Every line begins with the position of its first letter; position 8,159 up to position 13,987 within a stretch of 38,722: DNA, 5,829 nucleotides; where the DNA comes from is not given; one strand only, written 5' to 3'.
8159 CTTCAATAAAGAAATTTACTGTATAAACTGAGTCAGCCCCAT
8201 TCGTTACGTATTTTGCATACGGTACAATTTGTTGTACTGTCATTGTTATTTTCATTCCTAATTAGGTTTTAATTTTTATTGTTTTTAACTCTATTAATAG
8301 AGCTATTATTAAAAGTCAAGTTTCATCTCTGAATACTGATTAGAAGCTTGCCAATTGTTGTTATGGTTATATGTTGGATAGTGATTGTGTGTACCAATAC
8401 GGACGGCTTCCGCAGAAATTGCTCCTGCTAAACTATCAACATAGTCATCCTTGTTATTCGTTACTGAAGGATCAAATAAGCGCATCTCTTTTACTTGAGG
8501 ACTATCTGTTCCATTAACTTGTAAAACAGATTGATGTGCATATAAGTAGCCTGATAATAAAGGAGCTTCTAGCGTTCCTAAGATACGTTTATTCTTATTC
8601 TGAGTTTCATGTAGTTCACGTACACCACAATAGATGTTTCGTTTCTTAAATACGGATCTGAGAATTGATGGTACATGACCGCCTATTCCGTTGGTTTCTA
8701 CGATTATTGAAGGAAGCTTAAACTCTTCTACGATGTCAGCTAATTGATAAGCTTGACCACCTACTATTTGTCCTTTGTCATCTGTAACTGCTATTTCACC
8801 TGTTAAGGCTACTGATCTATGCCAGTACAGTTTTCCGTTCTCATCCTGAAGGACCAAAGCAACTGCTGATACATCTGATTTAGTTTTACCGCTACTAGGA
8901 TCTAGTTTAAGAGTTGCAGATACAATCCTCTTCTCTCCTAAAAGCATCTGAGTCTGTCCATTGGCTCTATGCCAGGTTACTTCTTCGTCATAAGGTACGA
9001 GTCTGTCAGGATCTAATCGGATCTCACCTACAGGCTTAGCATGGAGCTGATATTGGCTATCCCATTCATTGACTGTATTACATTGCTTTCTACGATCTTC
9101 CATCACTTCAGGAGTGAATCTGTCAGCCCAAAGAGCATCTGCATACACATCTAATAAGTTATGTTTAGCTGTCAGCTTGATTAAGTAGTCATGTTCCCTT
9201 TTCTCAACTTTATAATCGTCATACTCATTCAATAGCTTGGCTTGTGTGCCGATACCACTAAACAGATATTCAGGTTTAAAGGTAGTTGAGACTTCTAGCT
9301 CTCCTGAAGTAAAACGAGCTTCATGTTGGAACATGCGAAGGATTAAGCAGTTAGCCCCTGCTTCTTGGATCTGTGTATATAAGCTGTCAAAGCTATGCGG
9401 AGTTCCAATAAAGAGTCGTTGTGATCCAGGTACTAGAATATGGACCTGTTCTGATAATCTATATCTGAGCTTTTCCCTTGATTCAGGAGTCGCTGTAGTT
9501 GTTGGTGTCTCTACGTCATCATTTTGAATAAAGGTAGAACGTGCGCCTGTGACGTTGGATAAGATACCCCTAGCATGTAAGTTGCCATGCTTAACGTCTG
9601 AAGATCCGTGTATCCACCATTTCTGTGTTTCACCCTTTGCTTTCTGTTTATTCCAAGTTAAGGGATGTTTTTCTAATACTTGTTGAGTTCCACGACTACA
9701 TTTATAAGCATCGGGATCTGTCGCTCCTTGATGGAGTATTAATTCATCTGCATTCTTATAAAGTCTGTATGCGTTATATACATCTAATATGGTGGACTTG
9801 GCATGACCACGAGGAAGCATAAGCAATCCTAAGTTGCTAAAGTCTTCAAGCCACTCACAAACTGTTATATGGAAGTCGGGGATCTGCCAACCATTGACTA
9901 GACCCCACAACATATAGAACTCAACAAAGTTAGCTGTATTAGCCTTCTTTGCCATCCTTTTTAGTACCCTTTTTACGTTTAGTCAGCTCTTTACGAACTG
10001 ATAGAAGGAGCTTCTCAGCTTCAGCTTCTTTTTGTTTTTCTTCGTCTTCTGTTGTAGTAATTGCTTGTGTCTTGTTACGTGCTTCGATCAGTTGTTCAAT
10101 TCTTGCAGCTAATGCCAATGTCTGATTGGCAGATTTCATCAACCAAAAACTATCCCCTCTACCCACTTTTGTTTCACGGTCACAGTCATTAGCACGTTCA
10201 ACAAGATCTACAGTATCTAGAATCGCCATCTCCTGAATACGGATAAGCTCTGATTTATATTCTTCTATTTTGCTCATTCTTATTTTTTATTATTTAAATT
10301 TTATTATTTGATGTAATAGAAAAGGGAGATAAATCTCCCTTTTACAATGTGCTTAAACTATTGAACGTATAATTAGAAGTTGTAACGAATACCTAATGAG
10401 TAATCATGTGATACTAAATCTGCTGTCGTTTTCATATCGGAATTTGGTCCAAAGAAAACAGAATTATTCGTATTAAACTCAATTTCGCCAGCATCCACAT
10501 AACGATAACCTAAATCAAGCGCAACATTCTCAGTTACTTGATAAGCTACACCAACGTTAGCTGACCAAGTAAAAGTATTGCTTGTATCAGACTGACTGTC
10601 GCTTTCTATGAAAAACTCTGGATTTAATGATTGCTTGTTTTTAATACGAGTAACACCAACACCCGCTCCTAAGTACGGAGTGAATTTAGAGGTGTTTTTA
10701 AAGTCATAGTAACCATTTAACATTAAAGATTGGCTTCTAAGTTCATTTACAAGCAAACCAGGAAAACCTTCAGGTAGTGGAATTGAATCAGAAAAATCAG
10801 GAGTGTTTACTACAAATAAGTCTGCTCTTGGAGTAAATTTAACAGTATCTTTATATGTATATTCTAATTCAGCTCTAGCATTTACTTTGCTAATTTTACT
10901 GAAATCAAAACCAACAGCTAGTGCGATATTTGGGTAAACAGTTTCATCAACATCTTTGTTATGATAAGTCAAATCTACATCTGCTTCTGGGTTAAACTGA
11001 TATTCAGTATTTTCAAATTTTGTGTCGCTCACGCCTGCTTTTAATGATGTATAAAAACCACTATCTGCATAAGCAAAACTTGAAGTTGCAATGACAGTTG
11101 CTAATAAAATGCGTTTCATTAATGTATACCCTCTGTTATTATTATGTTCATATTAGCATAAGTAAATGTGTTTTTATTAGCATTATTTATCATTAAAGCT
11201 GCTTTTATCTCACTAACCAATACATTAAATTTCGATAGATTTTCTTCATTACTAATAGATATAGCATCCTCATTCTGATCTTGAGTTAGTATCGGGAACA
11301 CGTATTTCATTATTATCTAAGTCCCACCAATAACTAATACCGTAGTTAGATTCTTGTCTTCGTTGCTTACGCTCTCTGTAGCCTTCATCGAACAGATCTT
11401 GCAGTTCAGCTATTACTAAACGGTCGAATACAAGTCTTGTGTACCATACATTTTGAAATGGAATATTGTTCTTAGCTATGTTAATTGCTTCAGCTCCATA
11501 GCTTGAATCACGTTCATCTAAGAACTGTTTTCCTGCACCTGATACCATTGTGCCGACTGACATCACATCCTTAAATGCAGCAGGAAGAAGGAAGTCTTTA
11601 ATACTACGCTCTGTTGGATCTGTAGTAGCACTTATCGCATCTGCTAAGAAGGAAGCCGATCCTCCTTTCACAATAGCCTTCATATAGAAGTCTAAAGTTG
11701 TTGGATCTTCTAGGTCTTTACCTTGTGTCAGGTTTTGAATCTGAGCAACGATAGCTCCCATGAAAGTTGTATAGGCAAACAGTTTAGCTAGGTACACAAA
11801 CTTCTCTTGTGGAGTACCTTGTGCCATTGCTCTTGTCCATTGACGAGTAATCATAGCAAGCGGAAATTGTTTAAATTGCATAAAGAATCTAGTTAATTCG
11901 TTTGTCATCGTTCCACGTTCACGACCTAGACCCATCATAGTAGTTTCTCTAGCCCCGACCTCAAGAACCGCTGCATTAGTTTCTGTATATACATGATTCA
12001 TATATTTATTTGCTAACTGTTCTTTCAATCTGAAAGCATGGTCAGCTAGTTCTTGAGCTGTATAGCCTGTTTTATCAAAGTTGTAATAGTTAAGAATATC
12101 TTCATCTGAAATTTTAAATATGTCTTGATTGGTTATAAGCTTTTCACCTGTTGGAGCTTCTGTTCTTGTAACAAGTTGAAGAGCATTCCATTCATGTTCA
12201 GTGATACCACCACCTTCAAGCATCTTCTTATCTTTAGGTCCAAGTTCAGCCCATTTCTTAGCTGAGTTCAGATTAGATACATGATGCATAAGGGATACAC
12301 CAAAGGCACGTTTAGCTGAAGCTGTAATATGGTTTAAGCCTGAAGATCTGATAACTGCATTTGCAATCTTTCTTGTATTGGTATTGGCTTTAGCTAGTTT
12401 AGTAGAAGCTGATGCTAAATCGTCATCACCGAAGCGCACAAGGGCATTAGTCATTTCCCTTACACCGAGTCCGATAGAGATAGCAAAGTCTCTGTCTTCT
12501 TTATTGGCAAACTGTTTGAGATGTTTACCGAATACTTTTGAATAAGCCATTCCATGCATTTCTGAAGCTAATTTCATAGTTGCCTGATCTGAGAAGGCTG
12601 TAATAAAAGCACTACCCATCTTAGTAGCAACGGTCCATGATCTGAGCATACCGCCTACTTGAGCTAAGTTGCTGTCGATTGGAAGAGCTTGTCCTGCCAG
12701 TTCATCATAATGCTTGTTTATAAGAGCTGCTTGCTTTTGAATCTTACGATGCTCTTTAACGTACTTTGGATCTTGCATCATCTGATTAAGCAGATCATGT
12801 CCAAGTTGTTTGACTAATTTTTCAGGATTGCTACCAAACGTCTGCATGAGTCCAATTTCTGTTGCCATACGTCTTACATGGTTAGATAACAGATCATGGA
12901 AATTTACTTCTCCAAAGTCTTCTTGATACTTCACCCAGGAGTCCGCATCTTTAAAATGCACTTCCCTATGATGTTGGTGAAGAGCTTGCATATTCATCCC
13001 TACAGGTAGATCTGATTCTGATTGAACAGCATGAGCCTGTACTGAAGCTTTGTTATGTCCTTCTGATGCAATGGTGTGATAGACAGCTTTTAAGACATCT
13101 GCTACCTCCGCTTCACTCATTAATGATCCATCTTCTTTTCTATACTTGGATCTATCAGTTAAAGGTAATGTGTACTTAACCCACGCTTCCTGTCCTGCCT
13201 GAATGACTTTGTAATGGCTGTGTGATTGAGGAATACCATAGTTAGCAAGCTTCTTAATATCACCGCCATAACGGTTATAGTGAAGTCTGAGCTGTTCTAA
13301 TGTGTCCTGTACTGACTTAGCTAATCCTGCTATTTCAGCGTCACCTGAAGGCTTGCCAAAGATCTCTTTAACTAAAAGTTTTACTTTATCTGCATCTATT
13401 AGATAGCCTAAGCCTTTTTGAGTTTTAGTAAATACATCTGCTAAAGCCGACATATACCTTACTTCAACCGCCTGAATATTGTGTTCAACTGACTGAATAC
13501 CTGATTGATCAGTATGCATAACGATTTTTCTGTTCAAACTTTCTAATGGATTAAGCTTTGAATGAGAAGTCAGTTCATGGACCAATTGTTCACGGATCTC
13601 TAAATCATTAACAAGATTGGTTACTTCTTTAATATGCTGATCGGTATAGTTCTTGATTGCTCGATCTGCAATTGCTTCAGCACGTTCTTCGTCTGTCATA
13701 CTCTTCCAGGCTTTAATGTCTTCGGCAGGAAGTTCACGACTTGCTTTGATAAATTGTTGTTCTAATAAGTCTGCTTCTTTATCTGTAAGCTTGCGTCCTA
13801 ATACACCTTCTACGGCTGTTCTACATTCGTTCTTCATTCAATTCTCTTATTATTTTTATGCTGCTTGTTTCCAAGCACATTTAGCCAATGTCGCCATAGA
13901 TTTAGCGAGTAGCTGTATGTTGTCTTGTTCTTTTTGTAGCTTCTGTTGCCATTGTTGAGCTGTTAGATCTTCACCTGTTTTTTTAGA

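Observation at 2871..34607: Dispersed 14-bp palindrome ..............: 4 exact plus 4 near copies, mostly intergenic and orientation-biased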

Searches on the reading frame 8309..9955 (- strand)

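Call 8: search_protein_families(library=phrogs, proteins=[window:8309-9955:-], max_evalue=0.001)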
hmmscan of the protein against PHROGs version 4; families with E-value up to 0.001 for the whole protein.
window:8309-9955:- (548 aa): 3 families
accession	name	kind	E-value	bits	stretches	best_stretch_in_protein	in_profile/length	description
phrog_38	-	head and packaging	9.7e-73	247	1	7-542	270-730/760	terminase large subunit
phrog_17672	-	head and packaging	1.1e-08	35.4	1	24-201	49-232/395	terminase large subunit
phrog_4758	-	head and packaging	5e-07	30.3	1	31-171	44-190/243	terminase large subunit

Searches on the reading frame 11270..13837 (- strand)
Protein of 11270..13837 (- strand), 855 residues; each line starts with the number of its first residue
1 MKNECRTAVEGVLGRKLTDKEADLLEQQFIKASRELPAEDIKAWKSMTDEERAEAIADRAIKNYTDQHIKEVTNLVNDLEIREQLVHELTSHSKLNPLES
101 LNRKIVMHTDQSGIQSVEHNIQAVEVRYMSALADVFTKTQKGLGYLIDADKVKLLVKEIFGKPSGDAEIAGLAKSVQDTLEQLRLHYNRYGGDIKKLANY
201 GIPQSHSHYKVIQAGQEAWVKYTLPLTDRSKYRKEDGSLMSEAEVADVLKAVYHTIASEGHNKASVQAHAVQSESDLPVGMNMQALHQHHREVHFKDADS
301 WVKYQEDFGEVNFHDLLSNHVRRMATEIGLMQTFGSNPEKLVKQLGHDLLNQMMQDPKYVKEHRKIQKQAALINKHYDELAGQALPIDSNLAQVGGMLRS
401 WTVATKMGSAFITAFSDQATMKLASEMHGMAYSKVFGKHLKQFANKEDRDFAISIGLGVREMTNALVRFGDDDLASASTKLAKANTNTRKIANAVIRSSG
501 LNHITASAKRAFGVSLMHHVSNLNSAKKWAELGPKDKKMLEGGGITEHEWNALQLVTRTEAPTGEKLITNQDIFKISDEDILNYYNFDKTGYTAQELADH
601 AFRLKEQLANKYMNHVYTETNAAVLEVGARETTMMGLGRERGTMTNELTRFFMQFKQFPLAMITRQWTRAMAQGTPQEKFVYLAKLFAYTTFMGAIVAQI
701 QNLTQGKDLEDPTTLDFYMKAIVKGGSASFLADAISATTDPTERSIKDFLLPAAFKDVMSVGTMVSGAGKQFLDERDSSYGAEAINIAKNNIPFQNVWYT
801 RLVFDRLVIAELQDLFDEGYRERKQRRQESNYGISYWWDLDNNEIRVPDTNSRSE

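Call 8: search_protein_families(library=phrogs, proteins=[window:11270-13837:-], max_evalue=0.001)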
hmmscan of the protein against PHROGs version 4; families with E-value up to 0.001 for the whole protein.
window:11270-13837:- (855 aa): 4 families
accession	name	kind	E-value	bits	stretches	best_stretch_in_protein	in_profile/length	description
phrog_684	-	head and packaging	7e-253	842.8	1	1-852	1-838/840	virion structural protein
phrog_23925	-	unknown function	6.7e-232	771.4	1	1-469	1-469/471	-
phrog_26678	-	unknown function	3.7e-153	510.3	1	517-853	1-323/324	-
phrog_342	-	head and packaging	1.9e-16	60.3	2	307-554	747-996/1235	internal virion protein with endolysin domain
